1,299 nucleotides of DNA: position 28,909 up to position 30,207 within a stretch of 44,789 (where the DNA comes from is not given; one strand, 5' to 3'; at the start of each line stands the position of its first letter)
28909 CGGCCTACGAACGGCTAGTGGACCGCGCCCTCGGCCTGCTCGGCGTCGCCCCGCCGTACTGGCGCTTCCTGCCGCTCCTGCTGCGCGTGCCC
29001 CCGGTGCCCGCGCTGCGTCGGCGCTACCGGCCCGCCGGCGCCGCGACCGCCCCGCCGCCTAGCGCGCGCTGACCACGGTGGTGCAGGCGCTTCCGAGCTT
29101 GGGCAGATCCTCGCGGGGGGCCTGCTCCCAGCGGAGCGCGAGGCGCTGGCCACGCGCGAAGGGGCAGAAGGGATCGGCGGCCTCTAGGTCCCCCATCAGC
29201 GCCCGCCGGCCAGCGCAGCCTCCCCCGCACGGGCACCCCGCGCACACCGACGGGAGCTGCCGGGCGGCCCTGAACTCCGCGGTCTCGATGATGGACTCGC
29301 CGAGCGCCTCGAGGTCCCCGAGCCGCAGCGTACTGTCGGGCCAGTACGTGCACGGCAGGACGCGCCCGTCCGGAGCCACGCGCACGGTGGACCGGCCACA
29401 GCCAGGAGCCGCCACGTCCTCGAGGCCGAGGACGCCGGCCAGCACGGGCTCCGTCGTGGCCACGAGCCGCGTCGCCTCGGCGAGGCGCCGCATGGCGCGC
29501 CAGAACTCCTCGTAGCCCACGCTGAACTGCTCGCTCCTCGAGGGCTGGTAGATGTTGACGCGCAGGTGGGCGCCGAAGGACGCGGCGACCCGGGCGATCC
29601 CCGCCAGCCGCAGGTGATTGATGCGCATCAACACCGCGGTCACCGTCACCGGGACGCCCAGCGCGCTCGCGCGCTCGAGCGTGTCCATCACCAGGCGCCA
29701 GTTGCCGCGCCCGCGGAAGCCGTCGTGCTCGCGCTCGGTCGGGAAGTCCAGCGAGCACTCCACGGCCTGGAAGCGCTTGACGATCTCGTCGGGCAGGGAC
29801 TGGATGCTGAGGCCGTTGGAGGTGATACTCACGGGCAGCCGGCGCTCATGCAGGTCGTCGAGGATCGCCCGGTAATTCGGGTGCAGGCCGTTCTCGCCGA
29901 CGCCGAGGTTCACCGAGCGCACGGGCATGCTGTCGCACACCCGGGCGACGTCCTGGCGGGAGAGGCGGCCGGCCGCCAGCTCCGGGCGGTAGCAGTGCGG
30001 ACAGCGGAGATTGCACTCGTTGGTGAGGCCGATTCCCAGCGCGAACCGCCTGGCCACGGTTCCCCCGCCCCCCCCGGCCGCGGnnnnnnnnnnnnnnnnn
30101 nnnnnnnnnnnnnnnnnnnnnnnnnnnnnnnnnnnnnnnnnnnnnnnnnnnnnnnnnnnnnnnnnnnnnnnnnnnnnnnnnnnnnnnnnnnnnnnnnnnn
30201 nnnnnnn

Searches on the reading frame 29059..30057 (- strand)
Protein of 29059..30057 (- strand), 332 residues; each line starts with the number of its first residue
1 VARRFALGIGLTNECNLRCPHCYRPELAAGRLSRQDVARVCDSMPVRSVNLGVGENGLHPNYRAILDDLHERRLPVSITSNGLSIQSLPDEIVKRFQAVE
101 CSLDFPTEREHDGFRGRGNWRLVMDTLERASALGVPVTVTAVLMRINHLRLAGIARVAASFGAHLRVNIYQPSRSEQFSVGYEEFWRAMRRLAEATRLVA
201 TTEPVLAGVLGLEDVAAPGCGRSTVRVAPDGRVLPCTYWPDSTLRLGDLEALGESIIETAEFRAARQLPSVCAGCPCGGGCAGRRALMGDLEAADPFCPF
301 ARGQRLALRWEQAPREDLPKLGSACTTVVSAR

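Call 3: search_protein_families(library=ncbifam, proteins=[window:29059-30057:-], max_evalue=0.01)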
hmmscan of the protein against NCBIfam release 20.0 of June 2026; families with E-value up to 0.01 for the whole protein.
window:29059-30057:- (332 aa): 37 families (the best 25 are shown)
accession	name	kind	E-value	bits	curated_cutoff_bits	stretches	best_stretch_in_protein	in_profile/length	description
TIGR03962.1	mycofact_rSAM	equivalog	7.4e-22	78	265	1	8-304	15-337/339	mycofactocin radical SAM maturase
TIGR04303.1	GeoRSP_rSAM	equivalog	3.8e-17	62.8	400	1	10-298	10-324/325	GeoRSP system radical SAM/SPASM protein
TIGR02668.1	moaA_archaeal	equivalog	2.3e-14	53.1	325.25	1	7-190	12-204/303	GTP 3',8-cyclase MoaA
TIGR02666.1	moaA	equivalog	7.5e-12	44.9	284.05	1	7-176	12-198/336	GTP 3',8-cyclase MoaA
TIGR04082.1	rSAM_for_selen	equivalog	7.9e-12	44.7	350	1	3-298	197-515/516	thio(seleno)oxazole modification radical SAM maturase SbtM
TIGR04250.1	SCM_rSAM_ScmE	equivalog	1.1e-11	44.3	400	1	7-157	5-164/358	SynChlorMet cassette radical SAM/SPASM protein ScmE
NF001199.0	PRK00164.2-1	equivalog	1.4e-11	44.1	231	1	7-189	14-206/308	GTP 3',8-cyclase MoaA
TIGR04053.2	TIGR04053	equivalog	2.6e-11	43.4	395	1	11-164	14-179/366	TIGR04053 family radical SAM/SPASM domain-containing protein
TIGR04055.1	rSAM_NirJ2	equivalog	7.8e-11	42.1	500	1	11-298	6-322/326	putative heme d1 biosynthesis radical SAM protein NirJ2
TIGR04317.1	W_rSAM_matur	equivalog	1.2e-10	41.1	380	1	9-130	8-136/349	tungsten cofactor oxidoreductase radical SAM maturase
TIGR04251.1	SCM_rSAM_ScmF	equivalog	1.4e-10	41.1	400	1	11-175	10-188/353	SynChlorMet cassette radical SAM/SPASM protein ScmF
TIGR04084.1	rSAM_AF0577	subfamily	1.7e-10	40.4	225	1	12-137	4-132/347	TIGR04084 family radical SAM/SPASM domain-containing protein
NF012164.0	AlbA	equivalog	6.7e-10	38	850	1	10-249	118-368/442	subtilosin maturase AlbA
NF049973.1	radical_Rv1681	equivalog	1.8e-09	37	380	1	14-145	81-221/326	Rv1681 family radical SAM protein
NF047865.1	rSAM_PapB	equivalog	1.9e-09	37.2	340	1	7-282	5-317/330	PapB family radical SAM/SPASM ranthipeptide maturase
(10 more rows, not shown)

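Call 4: search_protein_families(library=pfam, proteins=[window:29059-30057:-], max_evalue=0.01)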
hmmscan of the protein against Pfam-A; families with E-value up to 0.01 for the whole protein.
window:29059-30057:- (332 aa): 2 families
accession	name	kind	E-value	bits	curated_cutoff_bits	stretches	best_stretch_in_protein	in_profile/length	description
PF04055.27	Radical_SAM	-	4.3e-16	60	29.5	1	11-145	3-152/166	Radical SAM superfamily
PF13186.11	SPASM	-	6.2e-05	23.6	21.5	1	221-276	4-67/67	Iron-sulfur cluster-binding domain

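Call 13: find_homologous_proteins(query=window:29059-30057:-, max_evalue=1e-10)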
Query window:29059-30057:- (332 aa): 3423 proteins with E <= 1e-10 among 8000 candidates; the best 120 are listed.
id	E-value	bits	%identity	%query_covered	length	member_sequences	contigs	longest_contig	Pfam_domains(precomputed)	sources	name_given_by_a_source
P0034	5.7e-221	751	100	100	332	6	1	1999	PF04055.28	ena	-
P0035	1.9e-189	647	87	100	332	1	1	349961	PF04055.28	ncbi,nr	ncbi:MAG: radical SAM protein [Candidatus Rokubacteria bacterium]|nr:radical SAM protein [Candidatus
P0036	6.6e-175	599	80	100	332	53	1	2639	PF04055.28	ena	-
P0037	1.1e-164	566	75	100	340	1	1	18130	PF04055.28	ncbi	-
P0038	2.1e-158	545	72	98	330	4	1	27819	PF04055.28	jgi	jgi:radical SAM protein with 4Fe4S-binding SPASM domain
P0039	3.3e-157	541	71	99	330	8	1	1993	PF04055.28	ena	-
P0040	1.6e-156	539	71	98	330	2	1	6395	PF04055.28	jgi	jgi:radical SAM protein with 4Fe4S-binding SPASM domain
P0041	6.6e-156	537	71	99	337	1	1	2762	PF04055.28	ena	-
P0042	6.5e-155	533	70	99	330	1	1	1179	PF04055.28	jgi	jgi:radical SAM protein with 4Fe4S-binding SPASM domain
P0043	8.2e-155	533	69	98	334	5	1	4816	PF04055.28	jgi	-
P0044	1.1e-154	533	70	98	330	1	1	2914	PF04055.28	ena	-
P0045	1.5e-154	532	70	98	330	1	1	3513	PF04055.28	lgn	-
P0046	1.6e-154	532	71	98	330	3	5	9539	PF04055.28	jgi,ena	jgi:radical SAM protein with 4Fe4S-binding SPASM domain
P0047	1.7e-154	532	70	99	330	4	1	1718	PF04055.28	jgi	jgi:radical SAM protein with 4Fe4S-binding SPASM domain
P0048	1.8e-154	532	70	99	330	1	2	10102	PF04055.28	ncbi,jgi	jgi:radical SAM protein with 4Fe4S-binding SPASM domain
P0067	4.4e-152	524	70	99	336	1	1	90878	PF04055.28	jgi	jgi:MoaA/NifB/PqqE/SkfB family radical SAM enzyme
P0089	5.0e-151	521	70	99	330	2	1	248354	PF04055.28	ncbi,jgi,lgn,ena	-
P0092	7.9e-151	520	66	98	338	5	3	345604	PF04055.28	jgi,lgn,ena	-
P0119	1.6e-149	516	67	99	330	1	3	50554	PF04055.28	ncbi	ncbi:MAG: radical SAM protein [candidate division NC10 bacterium]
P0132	4.3e-149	514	70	99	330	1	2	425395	PF04055.28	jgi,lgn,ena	-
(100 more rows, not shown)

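Call 14: find_encoding_contigs(protein=P0132, flank=8000, max_places=1)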
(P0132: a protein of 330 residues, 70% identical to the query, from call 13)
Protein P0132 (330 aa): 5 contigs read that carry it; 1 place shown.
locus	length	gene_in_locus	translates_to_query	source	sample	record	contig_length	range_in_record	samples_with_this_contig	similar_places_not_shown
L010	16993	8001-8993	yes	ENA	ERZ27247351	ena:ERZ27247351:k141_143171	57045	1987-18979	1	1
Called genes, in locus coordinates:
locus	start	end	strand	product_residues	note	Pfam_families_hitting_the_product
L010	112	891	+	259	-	PF00230:MIP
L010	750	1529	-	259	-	-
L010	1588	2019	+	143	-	-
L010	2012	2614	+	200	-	PF07681:DoxX (weak), PF04173:DoxD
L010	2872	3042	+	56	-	-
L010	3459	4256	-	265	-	PF12850:Metallophos_2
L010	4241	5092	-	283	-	PF13353:Fer4_12 (weak), PF04055:Radical_SAM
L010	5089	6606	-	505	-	PF00512:HisKA, PF02518:HATPase_c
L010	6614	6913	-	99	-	-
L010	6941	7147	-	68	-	-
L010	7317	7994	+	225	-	PF00535:Glycos_transf_2, PF13641:Glyco_tranf_2_3 (weak)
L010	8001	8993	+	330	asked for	PF04055:Radical_SAM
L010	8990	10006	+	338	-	PF04055:Radical_SAM, PF13186:SPASM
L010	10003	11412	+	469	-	PF09594:GT87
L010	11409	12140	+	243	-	PF09837:DUF2064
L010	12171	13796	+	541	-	PF00342:PGI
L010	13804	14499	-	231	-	PF05683:Fumerase_C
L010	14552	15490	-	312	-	PF05681:Fumerase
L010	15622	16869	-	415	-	PF07690:MFS_1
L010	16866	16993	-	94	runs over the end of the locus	PF13769:Virulence_fact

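Call 15: find_encoding_contigs(protein=P0092, flank=8000, max_places=1)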
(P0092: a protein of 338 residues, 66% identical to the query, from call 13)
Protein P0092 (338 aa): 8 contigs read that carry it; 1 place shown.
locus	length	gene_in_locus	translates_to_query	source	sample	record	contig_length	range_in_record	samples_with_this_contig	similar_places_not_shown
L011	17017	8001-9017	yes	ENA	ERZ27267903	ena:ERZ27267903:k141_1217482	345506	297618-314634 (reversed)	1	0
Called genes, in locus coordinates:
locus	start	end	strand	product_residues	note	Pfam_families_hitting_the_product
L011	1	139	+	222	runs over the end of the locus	-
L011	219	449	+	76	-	-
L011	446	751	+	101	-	-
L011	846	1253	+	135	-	-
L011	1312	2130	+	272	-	PF00497:SBP_bac_3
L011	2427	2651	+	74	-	PF09720:Unstab_antitox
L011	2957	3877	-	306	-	-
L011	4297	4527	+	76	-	-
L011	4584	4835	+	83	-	PF02452:PemK_toxin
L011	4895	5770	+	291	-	PF00561:Abhydrolase_1, PF12146:Hydrolase_4 (weak), PF12697:Abhydrolase_6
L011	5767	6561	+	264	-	PF00561:Abhydrolase_1, PF12697:Abhydrolase_6, PF00561:Abhydrolase_1 (weak), PF12146:Hydrolase_4 (weak)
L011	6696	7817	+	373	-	PF00296:Bac_luciferase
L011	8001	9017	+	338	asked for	PF04055:Radical_SAM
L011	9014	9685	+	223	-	PF00535:Glycos_transf_2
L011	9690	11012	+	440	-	PF26314:MptA_B_family, PF09594:GT87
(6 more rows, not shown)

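Call 16: find_encoding_contigs(protein=P0119, flank=8000, max_places=1)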
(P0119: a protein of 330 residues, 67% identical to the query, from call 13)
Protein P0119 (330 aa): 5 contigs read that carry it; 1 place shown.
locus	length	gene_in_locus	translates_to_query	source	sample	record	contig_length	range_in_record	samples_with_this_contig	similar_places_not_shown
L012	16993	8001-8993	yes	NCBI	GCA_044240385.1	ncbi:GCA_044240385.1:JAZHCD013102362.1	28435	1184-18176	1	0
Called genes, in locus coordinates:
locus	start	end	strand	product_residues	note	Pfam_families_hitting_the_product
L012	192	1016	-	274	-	-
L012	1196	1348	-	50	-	-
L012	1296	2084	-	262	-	PF13557:Phenol_MetA_deg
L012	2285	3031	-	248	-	PF02683:DsbD_TM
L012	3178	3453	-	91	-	-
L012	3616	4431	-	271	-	PF13490:zf-HC2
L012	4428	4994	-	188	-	PF04542:Sigma70_r2, PF08281:Sigma70_r4_2, PF04545:Sigma70_r4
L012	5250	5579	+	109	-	PF11376:DUF3179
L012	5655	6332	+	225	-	PF11376:DUF3179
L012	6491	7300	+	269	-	PF13489:Methyltransf_23, PF13847:Methyltransf_31, PF08241:Methyltransf_11, PF08242:Methyltransf_12, PF13649:Methyltransf_25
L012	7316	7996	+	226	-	PF00535:Glycos_transf_2, PF13641:Glyco_tranf_2_3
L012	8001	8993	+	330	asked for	PF04055:Radical_SAM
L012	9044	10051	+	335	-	PF04055:Radical_SAM, PF13186:SPASM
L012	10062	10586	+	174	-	PF04173:DoxD (weak)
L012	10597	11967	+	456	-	PF26314:MptA_B_family, PF09594:GT87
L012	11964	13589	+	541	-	PF13506:Glyco_transf_21, PF00535:Glycos_transf_2, PF13641:Glyco_tranf_2_3, PF13632:Glyco_trans_2_3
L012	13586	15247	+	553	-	PF01011:PQQ (faint), PF13570:Beta-prop_ACSF4, PF14517:Tachylectin (faint), PF20067:SSL_N (faint), PF13360:PQQ_2, PF13570:Beta-prop_ACSF4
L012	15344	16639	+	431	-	PF07992:Pyr_redox_2, PF22366:NDH2_C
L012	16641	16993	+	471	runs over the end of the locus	PF00672:HAMP, PF13487:HD_5, PF01966:HD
